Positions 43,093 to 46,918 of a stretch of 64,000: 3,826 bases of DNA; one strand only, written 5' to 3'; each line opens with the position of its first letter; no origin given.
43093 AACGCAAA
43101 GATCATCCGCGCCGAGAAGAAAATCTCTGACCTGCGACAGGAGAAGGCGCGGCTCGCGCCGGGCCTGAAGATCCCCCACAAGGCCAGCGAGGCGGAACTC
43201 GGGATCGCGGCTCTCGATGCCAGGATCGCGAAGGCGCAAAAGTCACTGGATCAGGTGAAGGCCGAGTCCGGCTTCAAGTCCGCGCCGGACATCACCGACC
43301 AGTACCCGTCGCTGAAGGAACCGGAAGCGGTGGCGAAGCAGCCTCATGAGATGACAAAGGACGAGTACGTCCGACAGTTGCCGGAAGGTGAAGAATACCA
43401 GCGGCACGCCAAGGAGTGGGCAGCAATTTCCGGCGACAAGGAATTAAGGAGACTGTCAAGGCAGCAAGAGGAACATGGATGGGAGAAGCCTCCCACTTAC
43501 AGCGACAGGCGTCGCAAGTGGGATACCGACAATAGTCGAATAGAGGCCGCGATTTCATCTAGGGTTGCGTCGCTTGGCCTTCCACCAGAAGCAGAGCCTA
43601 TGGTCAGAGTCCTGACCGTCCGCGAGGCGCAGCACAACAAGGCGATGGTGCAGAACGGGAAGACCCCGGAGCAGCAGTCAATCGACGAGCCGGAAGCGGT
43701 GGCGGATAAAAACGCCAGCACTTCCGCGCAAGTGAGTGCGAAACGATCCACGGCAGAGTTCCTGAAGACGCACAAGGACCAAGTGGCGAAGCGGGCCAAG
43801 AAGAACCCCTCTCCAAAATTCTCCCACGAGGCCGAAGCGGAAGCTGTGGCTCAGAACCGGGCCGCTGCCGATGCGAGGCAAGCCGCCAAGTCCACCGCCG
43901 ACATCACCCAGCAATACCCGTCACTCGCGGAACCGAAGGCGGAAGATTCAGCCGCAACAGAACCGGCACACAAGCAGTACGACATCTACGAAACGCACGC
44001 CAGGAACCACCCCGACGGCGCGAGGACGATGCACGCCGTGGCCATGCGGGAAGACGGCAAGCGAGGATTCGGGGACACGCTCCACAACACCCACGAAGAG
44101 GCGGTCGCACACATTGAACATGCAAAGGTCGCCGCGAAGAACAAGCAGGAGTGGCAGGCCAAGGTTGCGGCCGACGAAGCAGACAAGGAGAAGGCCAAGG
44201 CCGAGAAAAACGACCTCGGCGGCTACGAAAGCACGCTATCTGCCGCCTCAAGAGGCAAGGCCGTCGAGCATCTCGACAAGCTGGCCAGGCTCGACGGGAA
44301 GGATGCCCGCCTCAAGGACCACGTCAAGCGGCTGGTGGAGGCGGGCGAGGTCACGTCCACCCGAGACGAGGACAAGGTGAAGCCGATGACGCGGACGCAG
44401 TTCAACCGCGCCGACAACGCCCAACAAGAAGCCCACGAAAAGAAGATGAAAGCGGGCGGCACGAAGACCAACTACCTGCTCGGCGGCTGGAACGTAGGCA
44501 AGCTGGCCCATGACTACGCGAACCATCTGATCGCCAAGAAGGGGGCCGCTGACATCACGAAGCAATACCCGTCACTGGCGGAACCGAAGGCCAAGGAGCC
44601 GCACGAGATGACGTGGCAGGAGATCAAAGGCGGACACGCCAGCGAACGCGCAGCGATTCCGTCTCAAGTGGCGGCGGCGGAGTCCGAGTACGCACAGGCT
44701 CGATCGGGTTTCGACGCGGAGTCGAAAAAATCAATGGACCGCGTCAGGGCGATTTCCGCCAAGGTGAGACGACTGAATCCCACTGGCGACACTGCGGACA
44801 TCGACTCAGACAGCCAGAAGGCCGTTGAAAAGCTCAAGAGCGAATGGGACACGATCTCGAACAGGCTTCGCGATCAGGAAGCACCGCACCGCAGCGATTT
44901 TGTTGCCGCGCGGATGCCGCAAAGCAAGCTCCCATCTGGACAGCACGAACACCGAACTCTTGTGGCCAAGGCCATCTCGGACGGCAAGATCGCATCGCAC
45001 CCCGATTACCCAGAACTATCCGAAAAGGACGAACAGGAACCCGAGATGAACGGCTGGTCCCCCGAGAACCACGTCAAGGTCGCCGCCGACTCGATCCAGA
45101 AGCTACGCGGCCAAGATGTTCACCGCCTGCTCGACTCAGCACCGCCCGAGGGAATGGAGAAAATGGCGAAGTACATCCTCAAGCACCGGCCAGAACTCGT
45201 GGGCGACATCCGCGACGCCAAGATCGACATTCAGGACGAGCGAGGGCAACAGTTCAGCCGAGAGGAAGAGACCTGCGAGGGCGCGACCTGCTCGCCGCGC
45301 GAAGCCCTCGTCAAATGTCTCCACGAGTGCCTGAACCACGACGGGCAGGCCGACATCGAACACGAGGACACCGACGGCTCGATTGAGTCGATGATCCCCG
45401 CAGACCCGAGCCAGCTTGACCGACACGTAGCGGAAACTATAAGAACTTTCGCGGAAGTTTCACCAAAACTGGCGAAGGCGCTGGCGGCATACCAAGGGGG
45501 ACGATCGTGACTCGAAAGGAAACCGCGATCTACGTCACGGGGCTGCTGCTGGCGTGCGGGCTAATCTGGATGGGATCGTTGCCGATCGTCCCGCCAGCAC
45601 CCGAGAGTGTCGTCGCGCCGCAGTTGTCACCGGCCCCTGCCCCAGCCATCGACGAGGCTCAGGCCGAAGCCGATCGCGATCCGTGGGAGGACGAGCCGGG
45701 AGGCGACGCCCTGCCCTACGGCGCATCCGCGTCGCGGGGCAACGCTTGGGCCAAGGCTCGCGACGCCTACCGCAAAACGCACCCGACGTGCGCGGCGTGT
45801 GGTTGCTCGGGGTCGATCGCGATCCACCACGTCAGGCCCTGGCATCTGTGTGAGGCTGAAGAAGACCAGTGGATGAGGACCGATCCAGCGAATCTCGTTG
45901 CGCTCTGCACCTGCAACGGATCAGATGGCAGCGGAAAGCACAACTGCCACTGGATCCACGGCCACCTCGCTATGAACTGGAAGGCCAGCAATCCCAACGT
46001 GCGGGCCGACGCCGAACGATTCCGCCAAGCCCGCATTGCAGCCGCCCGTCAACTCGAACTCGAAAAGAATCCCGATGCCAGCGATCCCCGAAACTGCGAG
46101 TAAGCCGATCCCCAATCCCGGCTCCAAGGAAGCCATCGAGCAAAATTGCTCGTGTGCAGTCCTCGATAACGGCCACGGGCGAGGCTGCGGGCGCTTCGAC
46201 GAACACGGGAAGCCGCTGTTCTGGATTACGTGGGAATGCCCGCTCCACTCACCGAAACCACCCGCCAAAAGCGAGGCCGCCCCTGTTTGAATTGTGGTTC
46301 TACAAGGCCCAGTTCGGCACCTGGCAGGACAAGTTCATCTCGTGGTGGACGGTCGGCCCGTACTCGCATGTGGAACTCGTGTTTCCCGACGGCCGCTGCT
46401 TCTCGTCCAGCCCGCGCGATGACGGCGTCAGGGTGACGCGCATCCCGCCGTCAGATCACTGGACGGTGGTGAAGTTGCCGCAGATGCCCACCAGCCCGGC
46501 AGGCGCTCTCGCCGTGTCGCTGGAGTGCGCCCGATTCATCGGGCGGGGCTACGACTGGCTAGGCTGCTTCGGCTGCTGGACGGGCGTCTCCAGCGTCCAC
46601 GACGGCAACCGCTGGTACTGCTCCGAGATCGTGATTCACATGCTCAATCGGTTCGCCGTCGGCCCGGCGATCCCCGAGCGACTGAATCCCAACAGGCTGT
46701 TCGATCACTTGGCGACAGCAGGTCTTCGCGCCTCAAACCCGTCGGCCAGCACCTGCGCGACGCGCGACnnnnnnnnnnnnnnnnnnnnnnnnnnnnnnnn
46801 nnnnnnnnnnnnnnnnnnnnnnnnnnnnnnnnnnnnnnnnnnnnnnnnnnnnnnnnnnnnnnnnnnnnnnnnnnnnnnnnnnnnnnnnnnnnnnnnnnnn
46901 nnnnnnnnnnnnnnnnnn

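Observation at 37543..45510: Giant 2655-aa protein with seven regularly spaced QYPSL[KVA]EP sites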

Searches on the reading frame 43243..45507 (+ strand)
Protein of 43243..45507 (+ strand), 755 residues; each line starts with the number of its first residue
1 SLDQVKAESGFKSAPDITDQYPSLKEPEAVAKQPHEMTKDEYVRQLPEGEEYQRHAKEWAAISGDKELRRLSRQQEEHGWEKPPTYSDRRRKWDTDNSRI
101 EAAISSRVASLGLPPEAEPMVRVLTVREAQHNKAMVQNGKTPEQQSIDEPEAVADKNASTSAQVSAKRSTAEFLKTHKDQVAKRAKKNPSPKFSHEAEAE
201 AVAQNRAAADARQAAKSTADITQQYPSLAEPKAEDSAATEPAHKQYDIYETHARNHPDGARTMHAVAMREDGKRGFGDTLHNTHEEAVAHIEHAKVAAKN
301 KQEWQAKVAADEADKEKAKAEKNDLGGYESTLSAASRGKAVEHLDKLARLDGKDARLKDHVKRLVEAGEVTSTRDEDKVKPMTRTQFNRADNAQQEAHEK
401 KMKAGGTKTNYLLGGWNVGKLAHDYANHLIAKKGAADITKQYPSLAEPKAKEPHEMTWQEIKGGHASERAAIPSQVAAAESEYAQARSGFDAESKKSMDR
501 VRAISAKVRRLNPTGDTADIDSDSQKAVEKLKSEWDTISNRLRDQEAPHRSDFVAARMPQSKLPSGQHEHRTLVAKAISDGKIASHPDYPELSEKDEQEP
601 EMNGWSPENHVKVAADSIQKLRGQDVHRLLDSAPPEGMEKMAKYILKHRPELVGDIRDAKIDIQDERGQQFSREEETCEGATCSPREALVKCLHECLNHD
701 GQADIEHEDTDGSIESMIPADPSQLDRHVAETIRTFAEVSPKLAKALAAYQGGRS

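Call 60: predict_structure(protein=window:43243-45507:+)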
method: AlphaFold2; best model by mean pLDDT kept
length: 755 residues; sequences in the alignment: 1
mean_pLDDT: 53.1   pTM: 0.24
mean pLDDT of the five models: 53.1, 51.7, 48.8, 48.6, 44.9
residues with pLDDT >= 90: 0; 70-90: 102; 50-70: 293; < 50: 360
segments of 3 or more residues with pLDDT < 50: 1-5, 26-37, 141-145, 147-151, 153-166, 228-247, 249-253, 255-272, 324-335, 350-352, 364-382, 384-395, 404-416, 418-426, 431-456, 458-476, 553-571, 573-608, 613-619, 660-674, 676-682, 699-721, 751-755
pLDDT, mean of each block of 10 residues (from residue 1): 50 51 47 47 55 57 60 70 61 68 75 77 74 56 46 46 49 62 54 49 55 56 47 34 45 48 43 49 53 62 73 68 45 46 52 53 49 37 43 50 41 42 47 46 41 41 42 47 57 72 79 69 82 80 65 45 43 45 39 35 44 48 50 56 62 53 46 46 54 56 38 43 56 61 58 44
secondary structure, 60 per line:
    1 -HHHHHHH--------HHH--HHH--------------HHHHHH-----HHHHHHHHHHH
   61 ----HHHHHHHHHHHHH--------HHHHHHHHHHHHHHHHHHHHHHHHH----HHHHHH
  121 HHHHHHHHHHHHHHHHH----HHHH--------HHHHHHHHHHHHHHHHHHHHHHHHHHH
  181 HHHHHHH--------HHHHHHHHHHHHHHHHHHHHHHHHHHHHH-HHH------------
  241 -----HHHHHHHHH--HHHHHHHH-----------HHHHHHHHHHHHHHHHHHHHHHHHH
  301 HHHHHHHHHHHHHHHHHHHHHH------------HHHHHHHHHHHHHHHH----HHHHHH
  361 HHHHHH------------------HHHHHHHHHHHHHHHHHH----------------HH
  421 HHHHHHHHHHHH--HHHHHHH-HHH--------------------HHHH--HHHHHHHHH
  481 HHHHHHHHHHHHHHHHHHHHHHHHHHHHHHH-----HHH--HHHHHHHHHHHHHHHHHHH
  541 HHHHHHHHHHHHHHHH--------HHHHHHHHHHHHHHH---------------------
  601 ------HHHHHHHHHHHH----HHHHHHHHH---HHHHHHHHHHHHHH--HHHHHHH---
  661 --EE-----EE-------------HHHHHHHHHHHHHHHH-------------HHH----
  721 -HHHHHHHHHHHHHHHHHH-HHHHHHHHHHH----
elements in order (helices of 4 or more, strands of 3 or more residues): H2-8 H39-44 H50-60 H65-77 H86-110 H115-137 H142-145 H154-187 H196-224 H246-254 H257-264 H276-322 H335-350 H355-366 H385-402 H419-432 H435-441 H466-469 H472-511 H522-556 H565-579 H607-618 H623-631 H635-648 H651-657 H685-700 H722-739 H741-751

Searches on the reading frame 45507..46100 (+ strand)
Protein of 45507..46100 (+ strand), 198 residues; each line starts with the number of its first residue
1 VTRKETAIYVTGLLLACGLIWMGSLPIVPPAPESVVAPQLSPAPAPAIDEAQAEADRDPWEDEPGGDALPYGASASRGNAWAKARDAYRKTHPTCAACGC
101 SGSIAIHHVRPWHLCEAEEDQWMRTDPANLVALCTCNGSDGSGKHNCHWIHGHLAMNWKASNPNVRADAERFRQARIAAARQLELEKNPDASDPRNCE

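Call 11: search_protein_families(library=pfam, proteins=[window:45507-46100:+], max_evalue=0.01)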
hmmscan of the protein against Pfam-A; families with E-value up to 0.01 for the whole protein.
window:45507-46100:+ (198 aa): 2 families
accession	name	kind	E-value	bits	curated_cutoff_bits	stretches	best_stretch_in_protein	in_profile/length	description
PF00039.24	fn1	-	0.00077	20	27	1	119-147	13-40/40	Fibronectin type I domain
PF01844.29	HNH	-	0.0046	17.5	21.4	0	95-138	1-42/47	HNH endonuclease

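Call 48: search_solved_structures(query=window:45507-46100:+, max_evalue=1)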
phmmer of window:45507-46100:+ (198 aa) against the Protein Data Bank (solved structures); distinct sequences matched with E-value up to 1: 1.
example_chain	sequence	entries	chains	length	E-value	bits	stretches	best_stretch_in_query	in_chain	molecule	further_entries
9k0l_A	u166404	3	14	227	0.77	12.7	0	20-75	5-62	Type VI secretion system-associated protein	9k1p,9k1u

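Call 65: search_protein_families(library=pfam, proteins=[window:45507-46100:+], max_evalue=1)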
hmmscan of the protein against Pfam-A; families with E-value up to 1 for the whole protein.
window:45507-46100:+ (198 aa): 2 families
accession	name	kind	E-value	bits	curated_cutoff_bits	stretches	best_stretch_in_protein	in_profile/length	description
PF00039.24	fn1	-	0.00077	20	27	1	119-147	13-40/40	Fibronectin type I domain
PF01844.29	HNH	-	0.0046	17.5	21.4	1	95-138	1-42/47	HNH endonuclease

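Call 98: search_protein_families(library=ncbifam, proteins=[window:45507-46100:+], max_evalue=0.1)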
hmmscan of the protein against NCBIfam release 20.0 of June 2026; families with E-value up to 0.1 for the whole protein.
window:45507-46100:+ (198 aa): 0 families

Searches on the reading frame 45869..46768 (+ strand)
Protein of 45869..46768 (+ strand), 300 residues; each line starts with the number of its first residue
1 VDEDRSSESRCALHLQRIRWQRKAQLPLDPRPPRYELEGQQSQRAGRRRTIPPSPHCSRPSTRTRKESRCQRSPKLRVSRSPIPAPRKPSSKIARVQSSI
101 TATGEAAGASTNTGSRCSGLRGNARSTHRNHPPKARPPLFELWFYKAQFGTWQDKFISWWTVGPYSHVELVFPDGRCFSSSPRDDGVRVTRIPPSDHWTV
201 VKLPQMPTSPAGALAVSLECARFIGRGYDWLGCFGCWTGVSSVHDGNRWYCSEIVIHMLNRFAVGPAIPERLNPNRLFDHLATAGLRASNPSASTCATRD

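Call 11: search_protein_families(library=pfam, proteins=[window:45869-46768:+], max_evalue=0.01)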
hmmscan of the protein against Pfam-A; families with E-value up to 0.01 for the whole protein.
window:45869-46768:+ (300 aa): 0 families

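Call 19: search_protein_families(library=phrogs, proteins=[window:45869-46768:+], max_evalue=0.001)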
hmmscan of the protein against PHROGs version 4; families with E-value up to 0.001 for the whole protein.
window:45869-46768:+ (300 aa): 2 families
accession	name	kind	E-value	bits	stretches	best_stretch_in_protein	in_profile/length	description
phrog_1128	-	moron, auxiliary metabolic gene and host takeover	1.3e-31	111.2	1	142-282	27-169/381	enoyl-CoA hydratase/carnithine racemase-like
phrog_22304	-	unknown function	0.00017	22.7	1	195-281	4-78/85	-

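Call 47: search_solved_structures(query=window:45869-46768:+, max_evalue=1)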
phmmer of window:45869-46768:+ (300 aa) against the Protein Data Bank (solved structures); distinct sequences matched with E-value up to 1: 0.

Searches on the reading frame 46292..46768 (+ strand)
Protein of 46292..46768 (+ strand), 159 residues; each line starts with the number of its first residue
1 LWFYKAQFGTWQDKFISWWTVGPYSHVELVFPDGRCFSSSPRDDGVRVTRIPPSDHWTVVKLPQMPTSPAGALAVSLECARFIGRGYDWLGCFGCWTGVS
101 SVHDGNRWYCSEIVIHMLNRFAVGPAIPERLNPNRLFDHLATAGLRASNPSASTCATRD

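Call 65: search_protein_families(library=pfam, proteins=[window:46292-46768:+], max_evalue=1)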
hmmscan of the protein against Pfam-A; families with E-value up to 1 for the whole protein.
window:46292-46768:+ (159 aa): 0 families

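Call 98: search_protein_families(library=ncbifam, proteins=[window:46292-46768:+], max_evalue=0.1)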
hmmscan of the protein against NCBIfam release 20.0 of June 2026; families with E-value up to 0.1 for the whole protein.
window:46292-46768:+ (159 aa): 0 families
